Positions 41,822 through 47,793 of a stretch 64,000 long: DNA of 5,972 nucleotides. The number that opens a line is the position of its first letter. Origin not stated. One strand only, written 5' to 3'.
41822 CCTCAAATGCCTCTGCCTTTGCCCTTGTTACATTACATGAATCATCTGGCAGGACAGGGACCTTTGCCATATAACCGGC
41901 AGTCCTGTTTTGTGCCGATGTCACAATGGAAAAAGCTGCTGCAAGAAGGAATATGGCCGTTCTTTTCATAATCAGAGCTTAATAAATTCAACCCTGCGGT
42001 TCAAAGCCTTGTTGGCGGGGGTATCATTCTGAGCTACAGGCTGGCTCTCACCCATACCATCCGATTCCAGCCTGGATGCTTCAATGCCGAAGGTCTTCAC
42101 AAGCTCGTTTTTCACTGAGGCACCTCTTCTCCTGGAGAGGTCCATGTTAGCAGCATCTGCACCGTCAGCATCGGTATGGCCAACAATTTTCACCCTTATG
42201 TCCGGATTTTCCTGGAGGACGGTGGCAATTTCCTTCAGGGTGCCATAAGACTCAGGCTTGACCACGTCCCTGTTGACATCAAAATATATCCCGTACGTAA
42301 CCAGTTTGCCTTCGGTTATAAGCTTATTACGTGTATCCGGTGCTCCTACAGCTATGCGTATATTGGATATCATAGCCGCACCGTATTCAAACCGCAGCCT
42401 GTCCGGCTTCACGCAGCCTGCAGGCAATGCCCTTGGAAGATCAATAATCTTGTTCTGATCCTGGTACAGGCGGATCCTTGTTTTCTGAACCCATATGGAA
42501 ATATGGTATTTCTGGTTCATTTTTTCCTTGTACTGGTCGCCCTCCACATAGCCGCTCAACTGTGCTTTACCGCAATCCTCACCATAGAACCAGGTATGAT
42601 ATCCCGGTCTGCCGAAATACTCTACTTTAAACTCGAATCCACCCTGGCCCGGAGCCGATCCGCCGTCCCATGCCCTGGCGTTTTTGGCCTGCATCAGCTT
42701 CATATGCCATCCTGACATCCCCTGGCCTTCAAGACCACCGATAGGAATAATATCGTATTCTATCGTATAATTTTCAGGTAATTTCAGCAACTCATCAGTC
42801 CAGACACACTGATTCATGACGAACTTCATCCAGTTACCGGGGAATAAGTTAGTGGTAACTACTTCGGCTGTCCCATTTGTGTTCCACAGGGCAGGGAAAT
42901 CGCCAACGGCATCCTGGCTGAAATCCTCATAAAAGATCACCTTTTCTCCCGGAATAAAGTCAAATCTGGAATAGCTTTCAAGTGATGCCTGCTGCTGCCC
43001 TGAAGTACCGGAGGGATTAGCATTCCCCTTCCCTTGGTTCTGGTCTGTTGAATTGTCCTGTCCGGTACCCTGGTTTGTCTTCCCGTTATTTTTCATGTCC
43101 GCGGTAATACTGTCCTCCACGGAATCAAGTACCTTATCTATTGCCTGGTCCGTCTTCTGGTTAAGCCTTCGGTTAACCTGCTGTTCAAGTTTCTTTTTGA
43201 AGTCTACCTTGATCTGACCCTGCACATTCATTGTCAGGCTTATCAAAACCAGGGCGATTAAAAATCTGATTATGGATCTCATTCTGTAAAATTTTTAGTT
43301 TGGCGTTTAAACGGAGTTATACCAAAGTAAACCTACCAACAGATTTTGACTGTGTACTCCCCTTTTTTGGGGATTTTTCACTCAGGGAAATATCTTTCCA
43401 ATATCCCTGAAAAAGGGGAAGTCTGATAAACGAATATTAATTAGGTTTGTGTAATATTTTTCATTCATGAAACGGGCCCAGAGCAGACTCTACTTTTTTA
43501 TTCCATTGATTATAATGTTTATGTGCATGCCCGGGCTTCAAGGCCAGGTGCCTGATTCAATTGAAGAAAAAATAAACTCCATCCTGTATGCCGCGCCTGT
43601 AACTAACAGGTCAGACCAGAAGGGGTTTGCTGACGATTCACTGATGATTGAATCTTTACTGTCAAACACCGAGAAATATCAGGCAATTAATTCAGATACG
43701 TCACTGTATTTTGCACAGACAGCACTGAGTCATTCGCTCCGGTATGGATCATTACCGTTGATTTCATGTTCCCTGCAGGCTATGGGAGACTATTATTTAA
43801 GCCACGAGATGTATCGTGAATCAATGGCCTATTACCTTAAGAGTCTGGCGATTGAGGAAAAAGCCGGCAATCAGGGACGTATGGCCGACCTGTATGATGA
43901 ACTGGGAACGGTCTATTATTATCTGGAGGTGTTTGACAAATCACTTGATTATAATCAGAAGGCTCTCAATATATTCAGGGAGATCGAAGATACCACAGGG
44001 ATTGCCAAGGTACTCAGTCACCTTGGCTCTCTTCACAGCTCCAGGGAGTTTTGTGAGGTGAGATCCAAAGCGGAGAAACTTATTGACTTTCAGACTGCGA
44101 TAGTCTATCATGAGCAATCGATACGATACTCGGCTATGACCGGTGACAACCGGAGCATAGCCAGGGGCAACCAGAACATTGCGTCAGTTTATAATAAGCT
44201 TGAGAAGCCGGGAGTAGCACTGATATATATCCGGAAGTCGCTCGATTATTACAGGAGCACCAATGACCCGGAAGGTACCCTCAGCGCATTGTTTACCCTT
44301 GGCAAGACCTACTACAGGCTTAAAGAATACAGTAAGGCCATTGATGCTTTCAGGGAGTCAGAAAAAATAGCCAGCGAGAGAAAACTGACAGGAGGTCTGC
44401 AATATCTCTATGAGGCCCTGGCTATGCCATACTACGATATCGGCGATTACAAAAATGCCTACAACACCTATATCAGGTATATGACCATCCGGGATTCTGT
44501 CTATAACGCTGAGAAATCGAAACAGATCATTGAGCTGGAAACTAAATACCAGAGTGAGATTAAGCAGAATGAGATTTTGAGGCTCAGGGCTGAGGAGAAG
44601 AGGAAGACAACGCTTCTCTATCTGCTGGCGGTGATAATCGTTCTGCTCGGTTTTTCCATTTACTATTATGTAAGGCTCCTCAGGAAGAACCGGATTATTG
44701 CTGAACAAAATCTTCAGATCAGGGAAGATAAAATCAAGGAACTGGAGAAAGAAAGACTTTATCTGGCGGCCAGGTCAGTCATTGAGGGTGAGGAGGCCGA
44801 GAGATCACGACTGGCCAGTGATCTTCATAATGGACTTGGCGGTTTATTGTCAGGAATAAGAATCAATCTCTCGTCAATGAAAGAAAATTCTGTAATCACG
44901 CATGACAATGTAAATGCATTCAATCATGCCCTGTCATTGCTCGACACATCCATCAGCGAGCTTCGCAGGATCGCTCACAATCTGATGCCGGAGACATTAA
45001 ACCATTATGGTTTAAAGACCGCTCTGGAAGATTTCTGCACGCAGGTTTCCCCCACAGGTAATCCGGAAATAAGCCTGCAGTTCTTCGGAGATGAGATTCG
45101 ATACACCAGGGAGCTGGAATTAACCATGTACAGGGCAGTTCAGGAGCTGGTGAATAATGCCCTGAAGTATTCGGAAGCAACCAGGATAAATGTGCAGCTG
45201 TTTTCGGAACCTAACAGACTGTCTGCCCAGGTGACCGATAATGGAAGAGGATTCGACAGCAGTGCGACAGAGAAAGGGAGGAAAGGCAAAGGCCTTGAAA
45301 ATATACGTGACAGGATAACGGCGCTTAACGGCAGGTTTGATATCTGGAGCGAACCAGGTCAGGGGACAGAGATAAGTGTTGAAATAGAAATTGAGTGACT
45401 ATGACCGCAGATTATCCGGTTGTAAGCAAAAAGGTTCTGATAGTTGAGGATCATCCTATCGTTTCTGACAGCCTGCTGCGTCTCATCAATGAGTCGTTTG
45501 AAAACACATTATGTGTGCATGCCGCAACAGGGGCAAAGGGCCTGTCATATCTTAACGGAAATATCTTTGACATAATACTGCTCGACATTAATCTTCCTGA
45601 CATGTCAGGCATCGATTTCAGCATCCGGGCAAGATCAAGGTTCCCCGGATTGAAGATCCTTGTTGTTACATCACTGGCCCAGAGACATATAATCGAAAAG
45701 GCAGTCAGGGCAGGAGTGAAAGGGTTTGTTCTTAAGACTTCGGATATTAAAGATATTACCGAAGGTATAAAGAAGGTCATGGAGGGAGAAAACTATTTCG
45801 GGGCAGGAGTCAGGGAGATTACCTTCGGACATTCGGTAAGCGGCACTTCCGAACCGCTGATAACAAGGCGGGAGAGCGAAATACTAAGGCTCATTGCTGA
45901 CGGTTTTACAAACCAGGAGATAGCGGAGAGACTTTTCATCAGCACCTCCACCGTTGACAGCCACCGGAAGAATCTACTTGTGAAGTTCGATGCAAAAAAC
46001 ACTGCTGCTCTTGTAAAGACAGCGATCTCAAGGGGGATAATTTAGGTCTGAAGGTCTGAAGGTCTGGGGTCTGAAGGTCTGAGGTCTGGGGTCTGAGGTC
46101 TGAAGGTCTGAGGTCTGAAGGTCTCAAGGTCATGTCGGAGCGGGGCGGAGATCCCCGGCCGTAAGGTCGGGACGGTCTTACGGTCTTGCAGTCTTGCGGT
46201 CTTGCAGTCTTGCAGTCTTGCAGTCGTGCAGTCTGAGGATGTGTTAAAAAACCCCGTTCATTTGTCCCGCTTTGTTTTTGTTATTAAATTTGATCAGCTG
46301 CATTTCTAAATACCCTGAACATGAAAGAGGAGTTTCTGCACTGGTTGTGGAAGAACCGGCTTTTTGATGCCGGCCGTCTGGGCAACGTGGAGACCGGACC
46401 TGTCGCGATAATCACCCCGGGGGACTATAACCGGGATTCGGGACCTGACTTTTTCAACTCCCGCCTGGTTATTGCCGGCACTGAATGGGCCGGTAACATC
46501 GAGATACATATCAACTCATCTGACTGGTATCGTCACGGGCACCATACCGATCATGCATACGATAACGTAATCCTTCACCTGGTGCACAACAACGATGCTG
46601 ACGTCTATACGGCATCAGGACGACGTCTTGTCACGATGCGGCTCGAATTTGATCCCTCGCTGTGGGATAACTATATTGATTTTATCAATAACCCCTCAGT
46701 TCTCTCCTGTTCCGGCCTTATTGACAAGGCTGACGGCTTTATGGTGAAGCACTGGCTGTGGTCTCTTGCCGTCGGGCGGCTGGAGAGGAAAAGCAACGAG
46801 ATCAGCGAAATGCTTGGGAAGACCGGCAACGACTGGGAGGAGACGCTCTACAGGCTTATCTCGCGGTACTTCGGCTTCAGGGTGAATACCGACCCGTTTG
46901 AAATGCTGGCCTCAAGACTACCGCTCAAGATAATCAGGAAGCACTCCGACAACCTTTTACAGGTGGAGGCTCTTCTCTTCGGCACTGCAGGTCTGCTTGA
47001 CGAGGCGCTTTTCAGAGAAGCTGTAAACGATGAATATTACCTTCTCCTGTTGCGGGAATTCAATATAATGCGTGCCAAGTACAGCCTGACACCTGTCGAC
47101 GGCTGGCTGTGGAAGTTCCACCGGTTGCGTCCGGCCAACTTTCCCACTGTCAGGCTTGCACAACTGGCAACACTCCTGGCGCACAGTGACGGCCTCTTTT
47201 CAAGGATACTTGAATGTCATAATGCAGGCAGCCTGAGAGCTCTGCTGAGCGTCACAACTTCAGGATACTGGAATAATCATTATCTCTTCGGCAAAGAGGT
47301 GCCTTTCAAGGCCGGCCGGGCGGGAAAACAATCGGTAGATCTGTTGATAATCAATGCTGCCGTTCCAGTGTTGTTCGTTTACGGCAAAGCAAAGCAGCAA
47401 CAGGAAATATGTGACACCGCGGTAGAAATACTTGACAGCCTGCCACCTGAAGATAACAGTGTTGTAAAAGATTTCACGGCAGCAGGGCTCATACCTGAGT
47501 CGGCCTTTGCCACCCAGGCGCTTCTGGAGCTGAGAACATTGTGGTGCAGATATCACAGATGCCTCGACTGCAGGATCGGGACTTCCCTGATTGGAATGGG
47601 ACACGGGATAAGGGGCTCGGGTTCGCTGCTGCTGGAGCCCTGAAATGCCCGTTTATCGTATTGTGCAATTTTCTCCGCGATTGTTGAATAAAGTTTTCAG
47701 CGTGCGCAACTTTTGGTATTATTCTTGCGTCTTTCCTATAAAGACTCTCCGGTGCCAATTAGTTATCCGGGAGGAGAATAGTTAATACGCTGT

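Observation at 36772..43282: Six-gene operon encoding only exported proteins (OmpA-type anchor, LRR protein, four orphans) with no pathway I can assign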

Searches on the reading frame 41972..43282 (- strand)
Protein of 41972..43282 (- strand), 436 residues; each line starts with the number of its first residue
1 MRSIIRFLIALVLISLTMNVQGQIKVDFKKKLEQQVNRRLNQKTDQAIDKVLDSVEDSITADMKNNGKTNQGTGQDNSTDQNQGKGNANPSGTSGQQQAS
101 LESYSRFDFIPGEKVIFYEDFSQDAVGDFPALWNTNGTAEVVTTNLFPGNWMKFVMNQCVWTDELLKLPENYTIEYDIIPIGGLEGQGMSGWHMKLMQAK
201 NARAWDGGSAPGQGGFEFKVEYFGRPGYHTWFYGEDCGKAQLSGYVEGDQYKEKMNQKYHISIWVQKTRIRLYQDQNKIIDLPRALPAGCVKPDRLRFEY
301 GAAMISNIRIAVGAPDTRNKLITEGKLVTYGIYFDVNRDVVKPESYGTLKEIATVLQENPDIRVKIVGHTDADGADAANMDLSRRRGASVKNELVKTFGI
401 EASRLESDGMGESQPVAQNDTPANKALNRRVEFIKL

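Call 3: search_protein_families(library=pfam, proteins=[window:41972-43282:-], max_evalue=1)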
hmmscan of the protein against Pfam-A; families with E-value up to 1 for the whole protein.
window:41972-43282:- (436 aa): 3 families
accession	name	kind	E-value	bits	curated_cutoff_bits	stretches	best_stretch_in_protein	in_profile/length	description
PF00691.25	OmpA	-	4.5e-22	78.7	27.2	1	333-429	1-98/98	OmpA family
PF05359.17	DUF748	-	0.02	13.3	50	1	332-374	881-923/1037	Domain of Unknown Function (DUF748)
PF19763.6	DUF6250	-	0.058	13.7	26.9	1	241-283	100-141/165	Domain of unknown function (DUF6250)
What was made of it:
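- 41972..43282 (-): g1: exported anchor protein. It has a signal peptide, a Q/N/K-rich low-complexity region (~25-100), a probable concanavalin-like β-sandwich (~105-320) and an OmpA-type peptidoglycan-binding domain (333-429). PF00691 E 4.5e-22 (call 3).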

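Call 4: search_protein_families(library=ncbifam, proteins=[window:41972-43282:-], max_evalue=1)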
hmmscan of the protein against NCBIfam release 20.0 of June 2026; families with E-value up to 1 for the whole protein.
window:41972-43282:- (436 aa): 40 families (the best 25 are shown)
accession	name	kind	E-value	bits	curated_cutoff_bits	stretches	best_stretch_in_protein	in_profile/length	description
NF053611.1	YiaD_Gzip_OmpA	equivalog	4.9e-34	117.8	175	1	331-433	103-204/206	YiaD family glycine zipper/OmpA-like lipoprotein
NF033763.1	exchanger_TraB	exception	4.3e-28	97.6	700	1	329-434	391-496/522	outer membrane exchange protein TraB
NF053613.1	OMP_toxin_LptF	equivalog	1.4e-26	93.7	400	1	320-433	130-243/256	lipotoxin F family OmpA-related lipoprotein LptF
NF053612.1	anchor_PA1041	equivalog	1.2e-23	84.3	250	1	332-433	133-233/236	PA1041 family peptidoglycan-binding anchor lipoprotein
NF045788.1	Omp38Acinit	equivalog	4.6e-22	78.5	500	1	315-431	226-342/354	outer membrane protein Omp38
NF045787.1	OmpABordt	equivalog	1e-21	77.5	200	1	331-432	86-186/194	outer membrane protein OmpA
NF053585.1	OMP_LP_YfiB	equivalog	1.1e-21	77.4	128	1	332-433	58-158/163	outer membrane lipoprotein YfiB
NF007804.1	PRK10510.1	equivalog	1.1e-21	77.2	307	1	332-433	114-214/219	OmpA family lipoprotein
NF053607.1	CHU_0125_OmpA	equivalog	4.2e-19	68.5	620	1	319-433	520-634/639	CHU_0125 family OmpA-like outer membrane integrity protein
TIGR03350.1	type_VI_ompA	equivalog_domain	1.7e-18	66.9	139.8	1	334-432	34-134/137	type VI secretion system protein TssL, long form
TIGR02802.1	Pal_lipo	equivalog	6.7e-18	64.7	125.35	1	332-434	2-103/104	peptidoglycan-associated lipoprotein Pal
NF052230.1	T9SS_PorE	exception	5.6e-17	61.2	600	1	331-417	516-601/648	PorE family type IX secretion system protein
NF006508.0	PRK08944.1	subfamily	1.9e-16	60.2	259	1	342-433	191-285/304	MotB family protein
TIGR03789.1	pdsO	hypoth_equivalog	2.1e-14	53.8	152.2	1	313-431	122-239/243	sortase-associated OmpA-like protein PdsO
NF006541.1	PRK09038.1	equivalog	7.4e-14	52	283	1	332-433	143-246/253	flagellar motor protein MotD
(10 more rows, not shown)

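Call 5: search_protein_families(library=padloc, proteins=[window:41972-43282:-], max_evalue=1)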
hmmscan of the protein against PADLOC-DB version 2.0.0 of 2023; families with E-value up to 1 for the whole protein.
window:41972-43282:- (436 aa): 5 families
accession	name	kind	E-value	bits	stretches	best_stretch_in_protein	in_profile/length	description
PDLC00609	ZorB1|ZorB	-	5e-10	37.3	1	363-433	135-212/232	MotB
PDLC00651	ZorB3|ZorB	-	3.7e-09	34.4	1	331-433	90-200/215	MotB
PDLC00612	ZorB1|ZorB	-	1.4e-08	32.6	1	364-432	187-263/293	MotB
PDLC00610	ZorB1|ZorB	-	7.4e-05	20.4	1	364-432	150-231/254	MotB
PDLC00641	ZorB2|ZorB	-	0.00031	18.5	1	364-433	136-220/238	MotB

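Call 6: search_protein_families(library=phrogs, proteins=[window:41972-43282:-], max_evalue=1)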
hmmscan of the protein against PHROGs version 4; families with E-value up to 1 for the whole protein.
window:41972-43282:- (436 aa): 5 families
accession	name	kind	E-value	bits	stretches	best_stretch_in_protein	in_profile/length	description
phrog_7897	-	unknown function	2.3e-28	100.5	1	330-432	216-318/327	-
phrog_21158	-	unknown function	7.6e-09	36.4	1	334-434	161-263/308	-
phrog_15381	-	unknown function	2e-08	35.4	1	339-434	19-114/154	-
phrog_25518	-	unknown function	6.7e-07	29.6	1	364-432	449-519/526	-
phrog_311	-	unknown function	0.028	16.1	1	30-82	24-73/85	-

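Call 33: search_solved_structures(query=window:41972-43282:-, max_evalue=1)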
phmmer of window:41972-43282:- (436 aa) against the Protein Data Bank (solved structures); distinct sequences matched with E-value up to 1: 72 (the best 60 are shown).
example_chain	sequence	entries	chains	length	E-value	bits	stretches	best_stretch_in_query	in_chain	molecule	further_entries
5u1h_A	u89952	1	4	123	7.8e-21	77.4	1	322-432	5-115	Outer membrane porin F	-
2k1s_A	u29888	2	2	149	5.5e-18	68.1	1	331-433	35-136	Inner membrane lipoprotein yiaD | Probable lipoprotein YiaD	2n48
5wtp_A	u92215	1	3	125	1.1e-17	67.1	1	331-433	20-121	OmpA family protein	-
5wtl_A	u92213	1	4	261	4.7e-17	65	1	329-433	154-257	OmpA family protein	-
9v99_A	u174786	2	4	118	2.6e-16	62.6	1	327-432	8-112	Outer membrane beta-barrel domain-containing protein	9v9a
3td3_A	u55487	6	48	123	3.2e-16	62.3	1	323-431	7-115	Outer membrane protein omp38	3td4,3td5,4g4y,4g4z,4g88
9v9b_A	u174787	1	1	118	1.3e-15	60.2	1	327-432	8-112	Outer membrane beta-barrel domain-containing protein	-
6jfw_A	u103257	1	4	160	1.1e-14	57.2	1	331-433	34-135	PA0833-PD protein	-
7rjj_A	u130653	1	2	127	7.5e-14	54.4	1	333-433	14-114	OmpA family protein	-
6top_B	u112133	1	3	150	3.3e-13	52.3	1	331-417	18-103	OmpA family protein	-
6top_A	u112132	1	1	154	3.5e-13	52.2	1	331-417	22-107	OmpA family protein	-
5eb1_B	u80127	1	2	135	1.2e-12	50.4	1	332-434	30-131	YfiB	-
5eaz_A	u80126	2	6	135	1.3e-12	50.3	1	332-434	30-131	YfiB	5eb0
5y61_B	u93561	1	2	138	1.4e-12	50.3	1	332-434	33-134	YfiB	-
6ikj_A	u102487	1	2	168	2e-12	49.7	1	331-434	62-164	YfiB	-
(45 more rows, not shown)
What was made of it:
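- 41972..43282 (-): PDB OmpA/OprF/YiaD domains score down to E 8e-21 (call 33).
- On OmpA/MotB peptidoglycan-binding domain family (PF00691): PDB OmpA-like domains score down to E 8e-21 (call 33).
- Closest known: OmpA-family peptidoglycan anchors of envelope machines. Same: The g1 C-terminal domain matches all of these at the domain level (calls 4, 33).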

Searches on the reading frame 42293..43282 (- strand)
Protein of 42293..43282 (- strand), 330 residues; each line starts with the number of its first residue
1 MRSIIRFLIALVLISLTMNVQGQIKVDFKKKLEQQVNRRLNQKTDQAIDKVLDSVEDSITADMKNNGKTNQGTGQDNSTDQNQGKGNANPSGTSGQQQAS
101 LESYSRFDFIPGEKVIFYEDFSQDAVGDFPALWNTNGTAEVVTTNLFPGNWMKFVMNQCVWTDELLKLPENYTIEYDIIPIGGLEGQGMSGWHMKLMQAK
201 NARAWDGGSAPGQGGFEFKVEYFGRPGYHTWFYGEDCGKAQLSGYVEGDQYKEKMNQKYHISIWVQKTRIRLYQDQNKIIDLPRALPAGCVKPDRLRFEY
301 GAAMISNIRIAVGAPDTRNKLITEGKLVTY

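Call 53: search_solved_structures(query=A5, max_evalue=10)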
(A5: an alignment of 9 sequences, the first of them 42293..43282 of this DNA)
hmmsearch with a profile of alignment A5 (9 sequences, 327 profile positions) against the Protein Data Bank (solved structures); distinct sequences matched with E-value up to 10: 1.
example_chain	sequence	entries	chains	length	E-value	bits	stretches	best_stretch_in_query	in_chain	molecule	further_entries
8fjg_A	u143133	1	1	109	0.91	11.8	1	26-74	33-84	H12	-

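Call 54: search_protein_families(library=pfam, alignment_id=A5, max_evalue=1)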
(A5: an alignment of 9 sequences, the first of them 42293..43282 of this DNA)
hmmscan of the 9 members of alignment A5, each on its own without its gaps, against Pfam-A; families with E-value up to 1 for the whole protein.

A. member 1, window:42293-43282:- (330 aa): 1 family
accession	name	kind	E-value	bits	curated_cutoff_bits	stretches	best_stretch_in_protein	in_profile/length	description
PF19763.6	DUF6250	-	0.035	14.4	26.9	1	241-283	100-141/165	Domain of unknown function (DUF6250)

B. families by the number of members that match (of 9 scanned): 7 families
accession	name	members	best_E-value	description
PF19763.6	DUF6250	6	0.00051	Domain of unknown function (DUF6250)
PF00337.29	Gal-bind_lectin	2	0.049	Galactoside-binding lectin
PF05756.17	S-antigen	1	0.048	S-antigen protein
PF14752.11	RBP_receptor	1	0.13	Retinol binding protein receptor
PF01608.23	I_LWEQ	1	0.17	I/LWEQ domain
PF05696.16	DUF826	1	0.23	Protein of unknown function (DUF826)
PF07219.19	HemY_N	1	0.23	HemY protein N-terminus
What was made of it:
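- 41972..43282 (-): The middle domain gives weak DUF6250 hits in 6 of 9 homologues, best E 5e-4 (call 54).
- g1 has a lectin-like domain (call 54).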

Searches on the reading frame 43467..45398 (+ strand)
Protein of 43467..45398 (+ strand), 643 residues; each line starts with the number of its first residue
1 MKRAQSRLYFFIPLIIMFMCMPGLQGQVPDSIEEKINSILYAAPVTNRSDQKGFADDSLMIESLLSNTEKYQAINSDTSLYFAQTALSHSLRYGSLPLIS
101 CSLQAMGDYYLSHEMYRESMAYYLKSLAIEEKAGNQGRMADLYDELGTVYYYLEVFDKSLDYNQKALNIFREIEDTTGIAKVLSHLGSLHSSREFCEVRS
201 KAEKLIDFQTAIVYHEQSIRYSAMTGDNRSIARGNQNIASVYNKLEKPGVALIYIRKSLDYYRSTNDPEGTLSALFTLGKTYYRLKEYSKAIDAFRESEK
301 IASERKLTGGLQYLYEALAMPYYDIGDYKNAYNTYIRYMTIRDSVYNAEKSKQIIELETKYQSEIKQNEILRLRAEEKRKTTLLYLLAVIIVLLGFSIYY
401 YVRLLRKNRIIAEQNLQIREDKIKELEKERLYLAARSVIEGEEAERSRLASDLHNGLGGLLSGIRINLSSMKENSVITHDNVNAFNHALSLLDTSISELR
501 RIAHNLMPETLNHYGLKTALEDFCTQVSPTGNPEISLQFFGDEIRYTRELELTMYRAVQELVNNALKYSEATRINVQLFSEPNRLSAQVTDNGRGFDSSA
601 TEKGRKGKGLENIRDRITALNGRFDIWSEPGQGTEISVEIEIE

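Call 58: search_protein_families(library=pfam, proteins=[window:43467-45398:+], max_evalue=0.001)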
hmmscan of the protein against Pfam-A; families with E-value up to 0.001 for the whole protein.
window:43467-45398:+ (643 aa): 11 families
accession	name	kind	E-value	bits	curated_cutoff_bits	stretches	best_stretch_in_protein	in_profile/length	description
PF13424.12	TPR_12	-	1.8e-22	79.8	30.1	2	237-302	8-75/77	Tetratricopeptide repeat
PF02518.31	HATPase_c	-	7e-13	49.4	26.4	1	551-641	3-108/111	Histidine kinase-, DNA gyrase B-, and HSP90-like ATPase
PF13374.12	TPR_10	-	5.7e-08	33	27.5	0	140-172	2-34/42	Tetratricopeptide repeat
PF24885.1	TPR_NPHP3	-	3.6e-07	30.3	100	1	116-274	70-225/239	Nephrocystin-3 TPR domain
PF07719.23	TPR_2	-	4.1e-07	30.1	27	1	274-302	3-31/34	Tetratricopeptide repeat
PF07730.19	HisKA_3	-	7.8e-07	30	24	1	445-510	1-67/68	Histidine kinase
PF13181.12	TPR_8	-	2.4e-06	27.7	25.7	0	273-303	2-32/34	Tetratricopeptide repeat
PF00515.34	TPR_1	-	5.3e-05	23.3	27.8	1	274-300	3-29/34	Tetratricopeptide repeat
PF12862.13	ANAPC5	-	0.00019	21.8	23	0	254-315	20-81/91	Anaphase-promoting complex subunit 5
PF13581.12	HATPase_c_2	-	0.00042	20.8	27.4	0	556-606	34-89/127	Histidine kinase-like ATPase domain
PF12895.13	ANAPC3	-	0.00089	19.9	27.2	0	271-335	22-79/82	Anaphase-promoting complex, cyclosome, subunit 3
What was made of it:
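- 43467..45398 (+): Sensor histidine kinase. It has a signal/TM segment, a periplasmic TPR domain (~30-380), a TM segment at ~381-399, then HisKA_3 and HATPase_c domains. Pfam TPR_12, HisKA_3 and HATPase_c (call 58).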

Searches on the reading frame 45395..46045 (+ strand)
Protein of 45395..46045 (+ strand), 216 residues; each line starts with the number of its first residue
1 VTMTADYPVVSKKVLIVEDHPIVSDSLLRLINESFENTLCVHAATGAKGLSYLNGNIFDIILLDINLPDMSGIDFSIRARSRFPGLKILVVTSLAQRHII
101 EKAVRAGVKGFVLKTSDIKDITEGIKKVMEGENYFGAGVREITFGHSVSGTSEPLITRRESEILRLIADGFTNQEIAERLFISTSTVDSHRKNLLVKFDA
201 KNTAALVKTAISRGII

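Call 58: search_protein_families(library=pfam, proteins=[window:45395-46045:+], max_evalue=0.001)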
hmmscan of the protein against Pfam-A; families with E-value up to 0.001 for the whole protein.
window:45395-46045:+ (216 aa): 4 families
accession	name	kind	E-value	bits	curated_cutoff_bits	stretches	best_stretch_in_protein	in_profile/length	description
PF00072.30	Response_reg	-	8.5e-20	71.4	30.2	1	14-125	1-110/111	Response regulator receiver domain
PF00196.25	GerE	-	4.6e-18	65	23.5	1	156-209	3-56/57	Bacterial regulatory proteins, luxR family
PF13384.12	HTH_23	-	3.9e-06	27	24.6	1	162-192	9-39/50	Homeodomain-like domain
PF08281.18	Sigma70_r4_2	-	4.2e-05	23.5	25.7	1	158-191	13-47/54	Sigma-70, region 4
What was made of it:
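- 45395..46045 (+): Response regulator of NarL/LuxR type (REC + GerE HTH). It overlaps the kinase stop by 4 nt. PF00072 E 8.5e-20 and PF00196 E 4.6e-18 (call 58).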

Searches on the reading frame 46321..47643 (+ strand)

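Call 58: search_protein_families(library=pfam, proteins=[window:46321-47643:+], max_evalue=0.001)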
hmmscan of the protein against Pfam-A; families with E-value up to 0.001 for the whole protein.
window:46321-47643:+ (440 aa): 1 family
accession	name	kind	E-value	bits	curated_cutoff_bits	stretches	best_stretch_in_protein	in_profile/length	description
PF11013.13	DUF2851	-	3.2e-133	444.8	25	1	3-380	1-375/375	Protein of unknown function (DUF2851)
